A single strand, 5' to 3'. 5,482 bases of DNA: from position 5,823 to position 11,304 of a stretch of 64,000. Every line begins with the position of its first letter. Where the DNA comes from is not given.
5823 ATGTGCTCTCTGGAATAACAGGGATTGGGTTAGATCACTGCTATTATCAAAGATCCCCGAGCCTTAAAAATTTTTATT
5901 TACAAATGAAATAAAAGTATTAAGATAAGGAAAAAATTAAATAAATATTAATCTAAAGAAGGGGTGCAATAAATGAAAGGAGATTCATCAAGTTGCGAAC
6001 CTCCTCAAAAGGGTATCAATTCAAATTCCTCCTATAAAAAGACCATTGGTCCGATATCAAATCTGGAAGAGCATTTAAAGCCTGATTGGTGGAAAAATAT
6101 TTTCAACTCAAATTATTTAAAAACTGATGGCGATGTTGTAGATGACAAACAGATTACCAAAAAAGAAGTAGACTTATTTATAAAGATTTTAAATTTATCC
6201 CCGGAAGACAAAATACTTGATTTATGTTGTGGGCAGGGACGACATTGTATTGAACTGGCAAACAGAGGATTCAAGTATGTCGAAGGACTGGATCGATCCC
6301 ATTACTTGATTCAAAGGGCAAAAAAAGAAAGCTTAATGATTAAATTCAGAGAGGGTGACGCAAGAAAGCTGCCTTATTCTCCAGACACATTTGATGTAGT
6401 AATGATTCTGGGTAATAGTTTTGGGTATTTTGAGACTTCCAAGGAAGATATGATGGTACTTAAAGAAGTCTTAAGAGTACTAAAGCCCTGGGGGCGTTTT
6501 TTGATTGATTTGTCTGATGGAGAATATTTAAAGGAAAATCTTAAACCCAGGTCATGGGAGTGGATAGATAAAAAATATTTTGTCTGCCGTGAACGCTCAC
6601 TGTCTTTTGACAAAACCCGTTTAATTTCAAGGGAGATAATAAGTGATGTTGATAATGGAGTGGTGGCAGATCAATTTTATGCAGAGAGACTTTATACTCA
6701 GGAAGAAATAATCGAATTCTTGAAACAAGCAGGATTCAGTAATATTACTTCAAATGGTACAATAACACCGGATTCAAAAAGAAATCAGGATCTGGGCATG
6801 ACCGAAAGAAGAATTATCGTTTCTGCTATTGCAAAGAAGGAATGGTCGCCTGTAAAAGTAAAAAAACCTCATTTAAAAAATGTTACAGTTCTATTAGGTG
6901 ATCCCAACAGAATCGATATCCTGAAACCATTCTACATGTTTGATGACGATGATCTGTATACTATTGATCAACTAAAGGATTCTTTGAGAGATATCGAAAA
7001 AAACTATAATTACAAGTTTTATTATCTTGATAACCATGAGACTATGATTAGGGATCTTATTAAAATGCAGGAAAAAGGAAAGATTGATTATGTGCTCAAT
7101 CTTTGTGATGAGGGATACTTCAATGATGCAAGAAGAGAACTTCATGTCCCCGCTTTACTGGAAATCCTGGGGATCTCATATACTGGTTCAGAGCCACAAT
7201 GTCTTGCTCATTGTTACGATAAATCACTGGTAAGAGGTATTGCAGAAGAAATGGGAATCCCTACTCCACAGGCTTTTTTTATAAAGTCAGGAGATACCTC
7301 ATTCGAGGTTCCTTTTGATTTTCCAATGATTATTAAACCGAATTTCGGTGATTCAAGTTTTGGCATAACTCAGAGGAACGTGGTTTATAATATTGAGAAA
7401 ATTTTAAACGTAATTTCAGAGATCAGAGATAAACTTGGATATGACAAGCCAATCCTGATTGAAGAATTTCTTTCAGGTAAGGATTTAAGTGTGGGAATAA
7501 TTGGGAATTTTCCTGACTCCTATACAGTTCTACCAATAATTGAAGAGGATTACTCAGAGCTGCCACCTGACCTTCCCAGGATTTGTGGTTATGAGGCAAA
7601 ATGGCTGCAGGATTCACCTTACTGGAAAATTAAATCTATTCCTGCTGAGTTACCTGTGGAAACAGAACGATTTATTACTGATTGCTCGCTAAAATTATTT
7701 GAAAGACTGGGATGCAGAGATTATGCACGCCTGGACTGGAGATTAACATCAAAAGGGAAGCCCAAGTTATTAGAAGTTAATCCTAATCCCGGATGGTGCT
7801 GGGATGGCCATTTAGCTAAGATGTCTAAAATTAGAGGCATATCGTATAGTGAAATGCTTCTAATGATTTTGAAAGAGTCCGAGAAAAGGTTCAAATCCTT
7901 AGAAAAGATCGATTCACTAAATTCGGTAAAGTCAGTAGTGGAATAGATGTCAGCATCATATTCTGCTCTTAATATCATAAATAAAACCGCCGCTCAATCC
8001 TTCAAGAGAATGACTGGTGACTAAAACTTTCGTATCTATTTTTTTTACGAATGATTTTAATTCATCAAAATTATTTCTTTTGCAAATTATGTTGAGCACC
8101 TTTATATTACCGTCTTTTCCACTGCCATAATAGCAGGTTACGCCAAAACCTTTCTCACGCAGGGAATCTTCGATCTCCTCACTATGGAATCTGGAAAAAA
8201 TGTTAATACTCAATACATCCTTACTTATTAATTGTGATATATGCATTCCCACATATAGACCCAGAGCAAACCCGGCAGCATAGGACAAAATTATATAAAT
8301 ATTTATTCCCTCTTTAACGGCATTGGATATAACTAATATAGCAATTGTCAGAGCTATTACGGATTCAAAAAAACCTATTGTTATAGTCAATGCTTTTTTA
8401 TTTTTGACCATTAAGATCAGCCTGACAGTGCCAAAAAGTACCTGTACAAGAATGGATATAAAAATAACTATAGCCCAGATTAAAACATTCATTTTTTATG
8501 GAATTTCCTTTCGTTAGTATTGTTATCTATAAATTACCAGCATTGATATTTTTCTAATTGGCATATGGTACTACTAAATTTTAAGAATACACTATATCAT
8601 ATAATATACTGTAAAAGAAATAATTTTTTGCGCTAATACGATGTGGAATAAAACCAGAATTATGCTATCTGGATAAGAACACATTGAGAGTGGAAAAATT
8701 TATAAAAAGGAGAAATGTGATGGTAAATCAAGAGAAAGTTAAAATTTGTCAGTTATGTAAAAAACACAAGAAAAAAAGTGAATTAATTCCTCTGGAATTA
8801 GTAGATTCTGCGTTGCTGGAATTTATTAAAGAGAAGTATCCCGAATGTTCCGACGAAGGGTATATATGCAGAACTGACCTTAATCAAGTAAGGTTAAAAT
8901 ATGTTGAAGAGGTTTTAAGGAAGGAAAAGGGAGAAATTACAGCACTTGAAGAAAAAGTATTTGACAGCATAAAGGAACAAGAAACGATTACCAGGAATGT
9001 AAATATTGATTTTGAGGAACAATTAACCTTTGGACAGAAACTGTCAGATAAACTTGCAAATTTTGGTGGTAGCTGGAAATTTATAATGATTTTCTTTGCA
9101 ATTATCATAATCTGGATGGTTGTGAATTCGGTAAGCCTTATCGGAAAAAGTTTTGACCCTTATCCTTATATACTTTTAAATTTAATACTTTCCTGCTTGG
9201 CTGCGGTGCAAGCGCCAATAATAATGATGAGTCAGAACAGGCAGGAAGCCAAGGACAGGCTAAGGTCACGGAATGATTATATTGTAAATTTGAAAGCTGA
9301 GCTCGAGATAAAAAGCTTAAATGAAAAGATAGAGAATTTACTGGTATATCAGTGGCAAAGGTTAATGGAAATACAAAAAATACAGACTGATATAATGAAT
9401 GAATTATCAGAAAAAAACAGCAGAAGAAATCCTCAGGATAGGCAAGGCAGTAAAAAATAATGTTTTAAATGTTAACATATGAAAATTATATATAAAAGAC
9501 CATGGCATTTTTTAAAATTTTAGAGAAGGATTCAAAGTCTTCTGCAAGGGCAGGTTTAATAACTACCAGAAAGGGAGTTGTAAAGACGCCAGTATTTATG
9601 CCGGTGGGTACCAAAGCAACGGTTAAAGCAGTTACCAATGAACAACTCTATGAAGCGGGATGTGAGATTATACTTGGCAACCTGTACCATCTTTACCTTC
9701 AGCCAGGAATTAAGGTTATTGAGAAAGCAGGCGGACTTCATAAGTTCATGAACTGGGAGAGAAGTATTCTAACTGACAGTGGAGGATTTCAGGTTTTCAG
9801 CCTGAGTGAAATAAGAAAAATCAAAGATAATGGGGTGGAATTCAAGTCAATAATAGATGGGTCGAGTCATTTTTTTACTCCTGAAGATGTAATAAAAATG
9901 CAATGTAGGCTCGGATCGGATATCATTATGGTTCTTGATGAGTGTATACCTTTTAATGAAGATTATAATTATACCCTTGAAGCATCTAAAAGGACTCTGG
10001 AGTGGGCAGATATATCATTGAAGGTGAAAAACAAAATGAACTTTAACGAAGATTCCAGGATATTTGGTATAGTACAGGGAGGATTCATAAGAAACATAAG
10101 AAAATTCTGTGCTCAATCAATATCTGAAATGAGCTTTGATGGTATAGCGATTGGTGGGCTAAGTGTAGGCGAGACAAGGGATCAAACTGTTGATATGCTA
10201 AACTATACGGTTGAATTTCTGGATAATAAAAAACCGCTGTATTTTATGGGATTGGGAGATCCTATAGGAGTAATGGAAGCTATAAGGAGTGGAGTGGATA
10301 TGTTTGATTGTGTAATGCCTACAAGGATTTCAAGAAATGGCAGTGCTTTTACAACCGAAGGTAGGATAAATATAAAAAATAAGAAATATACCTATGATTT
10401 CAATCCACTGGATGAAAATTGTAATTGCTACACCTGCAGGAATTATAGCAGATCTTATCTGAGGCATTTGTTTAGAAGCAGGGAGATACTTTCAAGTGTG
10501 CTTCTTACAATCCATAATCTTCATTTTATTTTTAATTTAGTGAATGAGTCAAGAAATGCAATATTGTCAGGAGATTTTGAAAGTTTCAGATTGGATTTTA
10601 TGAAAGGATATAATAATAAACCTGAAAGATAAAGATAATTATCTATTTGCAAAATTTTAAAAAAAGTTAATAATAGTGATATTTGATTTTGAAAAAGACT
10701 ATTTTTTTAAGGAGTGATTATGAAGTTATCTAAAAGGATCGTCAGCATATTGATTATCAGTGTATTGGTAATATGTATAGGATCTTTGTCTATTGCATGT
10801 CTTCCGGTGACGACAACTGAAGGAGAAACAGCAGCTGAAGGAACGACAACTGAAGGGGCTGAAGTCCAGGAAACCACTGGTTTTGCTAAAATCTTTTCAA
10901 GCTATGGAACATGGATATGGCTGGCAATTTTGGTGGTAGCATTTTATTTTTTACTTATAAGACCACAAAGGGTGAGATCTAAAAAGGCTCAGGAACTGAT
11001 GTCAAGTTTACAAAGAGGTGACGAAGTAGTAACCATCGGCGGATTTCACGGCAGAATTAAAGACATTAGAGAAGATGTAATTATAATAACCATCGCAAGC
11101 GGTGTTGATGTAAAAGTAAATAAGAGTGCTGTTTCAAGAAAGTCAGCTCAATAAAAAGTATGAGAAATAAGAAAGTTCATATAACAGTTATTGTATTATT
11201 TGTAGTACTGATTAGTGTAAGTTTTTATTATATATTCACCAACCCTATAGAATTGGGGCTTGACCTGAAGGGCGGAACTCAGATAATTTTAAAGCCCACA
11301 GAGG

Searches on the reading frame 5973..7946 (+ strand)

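Call 51: search_protein_families(library=pfam, proteins=[window:5973-7946:+], max_evalue=0.001)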
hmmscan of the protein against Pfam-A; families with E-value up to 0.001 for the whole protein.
window:5973-7946:+ (657 aa): 6 families
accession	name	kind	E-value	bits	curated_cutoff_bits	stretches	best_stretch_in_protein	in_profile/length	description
PF07478.18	Dala_Dala_lig_C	-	1.2e-25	90.7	24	1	446-633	33-203/204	D-ala D-ala ligase C-terminus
PF13649.12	Methyltransf_25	-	4.4e-18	66.2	27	1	81-174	1-97/97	Methyltransferase domain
PF13847.12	Methyltransf_31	-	3e-16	59.9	27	1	77-186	3-114/145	Methyltransferase domain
PF08241.18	Methyltransf_11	-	4.9e-15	56.4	21.2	1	82-178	1-95/95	Methyltransferase domain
PF01209.24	Ubie_methyltran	-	2.9e-10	40.3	20.1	1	63-178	33-151/233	ubiE/COQ5 methyltransferase family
PF13489.12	Methyltransf_23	-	8.9e-09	35.7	27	1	75-257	20-161/164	Methyltransferase domain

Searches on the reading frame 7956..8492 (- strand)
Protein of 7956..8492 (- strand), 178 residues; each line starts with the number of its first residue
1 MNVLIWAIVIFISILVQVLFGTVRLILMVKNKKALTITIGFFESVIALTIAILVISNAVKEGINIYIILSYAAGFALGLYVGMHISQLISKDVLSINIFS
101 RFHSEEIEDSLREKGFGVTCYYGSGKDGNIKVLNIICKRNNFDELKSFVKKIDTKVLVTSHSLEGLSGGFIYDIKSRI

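Call 51: search_protein_families(library=pfam, proteins=[window:7956-8492:-], max_evalue=0.001)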
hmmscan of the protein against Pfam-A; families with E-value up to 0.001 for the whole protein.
window:7956-8492:- (178 aa): 2 families
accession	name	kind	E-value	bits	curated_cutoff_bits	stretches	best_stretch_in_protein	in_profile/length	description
PF18955.5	DUF5698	-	1.7e-12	48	27.5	1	22-83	1-58/58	Domain of unknown function (DUF5698)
PF10035.14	DUF2179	-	6e-08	32.8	22.8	1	116-164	1-51/55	Uncharacterized protein conserved in bacteria (DUF2179)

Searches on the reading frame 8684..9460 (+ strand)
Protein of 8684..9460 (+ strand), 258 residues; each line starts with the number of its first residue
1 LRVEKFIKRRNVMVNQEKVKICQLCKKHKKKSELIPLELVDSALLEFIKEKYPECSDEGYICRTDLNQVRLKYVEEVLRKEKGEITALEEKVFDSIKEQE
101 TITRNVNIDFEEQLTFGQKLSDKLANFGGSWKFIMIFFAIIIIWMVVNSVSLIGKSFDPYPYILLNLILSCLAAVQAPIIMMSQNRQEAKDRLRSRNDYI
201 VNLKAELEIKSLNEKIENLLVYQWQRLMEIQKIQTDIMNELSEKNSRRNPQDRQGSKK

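Call 51: search_protein_families(library=pfam, proteins=[window:8684-9460:+], max_evalue=0.001)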
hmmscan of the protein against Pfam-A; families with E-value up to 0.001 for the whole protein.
window:8684-9460:+ (258 aa): 1 family
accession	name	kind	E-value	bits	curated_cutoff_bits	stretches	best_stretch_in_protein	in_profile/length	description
PF06210.16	DUF1003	-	3.3e-39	133.6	27.4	1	128-228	1-101/103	Protein of unknown function (DUF1003)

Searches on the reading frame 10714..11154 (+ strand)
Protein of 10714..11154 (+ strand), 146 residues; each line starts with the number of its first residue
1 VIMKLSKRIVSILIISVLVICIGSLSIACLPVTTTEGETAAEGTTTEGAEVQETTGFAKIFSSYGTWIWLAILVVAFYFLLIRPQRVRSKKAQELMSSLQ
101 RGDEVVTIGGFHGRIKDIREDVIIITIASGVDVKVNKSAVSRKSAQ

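Call 51: search_protein_families(library=pfam, proteins=[window:10714-11154:+], max_evalue=0.001)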
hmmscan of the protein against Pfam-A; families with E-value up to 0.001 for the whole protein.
window:10714-11154:+ (146 aa): 1 family
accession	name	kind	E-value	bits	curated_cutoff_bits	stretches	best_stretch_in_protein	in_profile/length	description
PF02699.20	YajC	-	4.7e-27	94.1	28.2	1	67-141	3-77/78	Preprotein translocase subunit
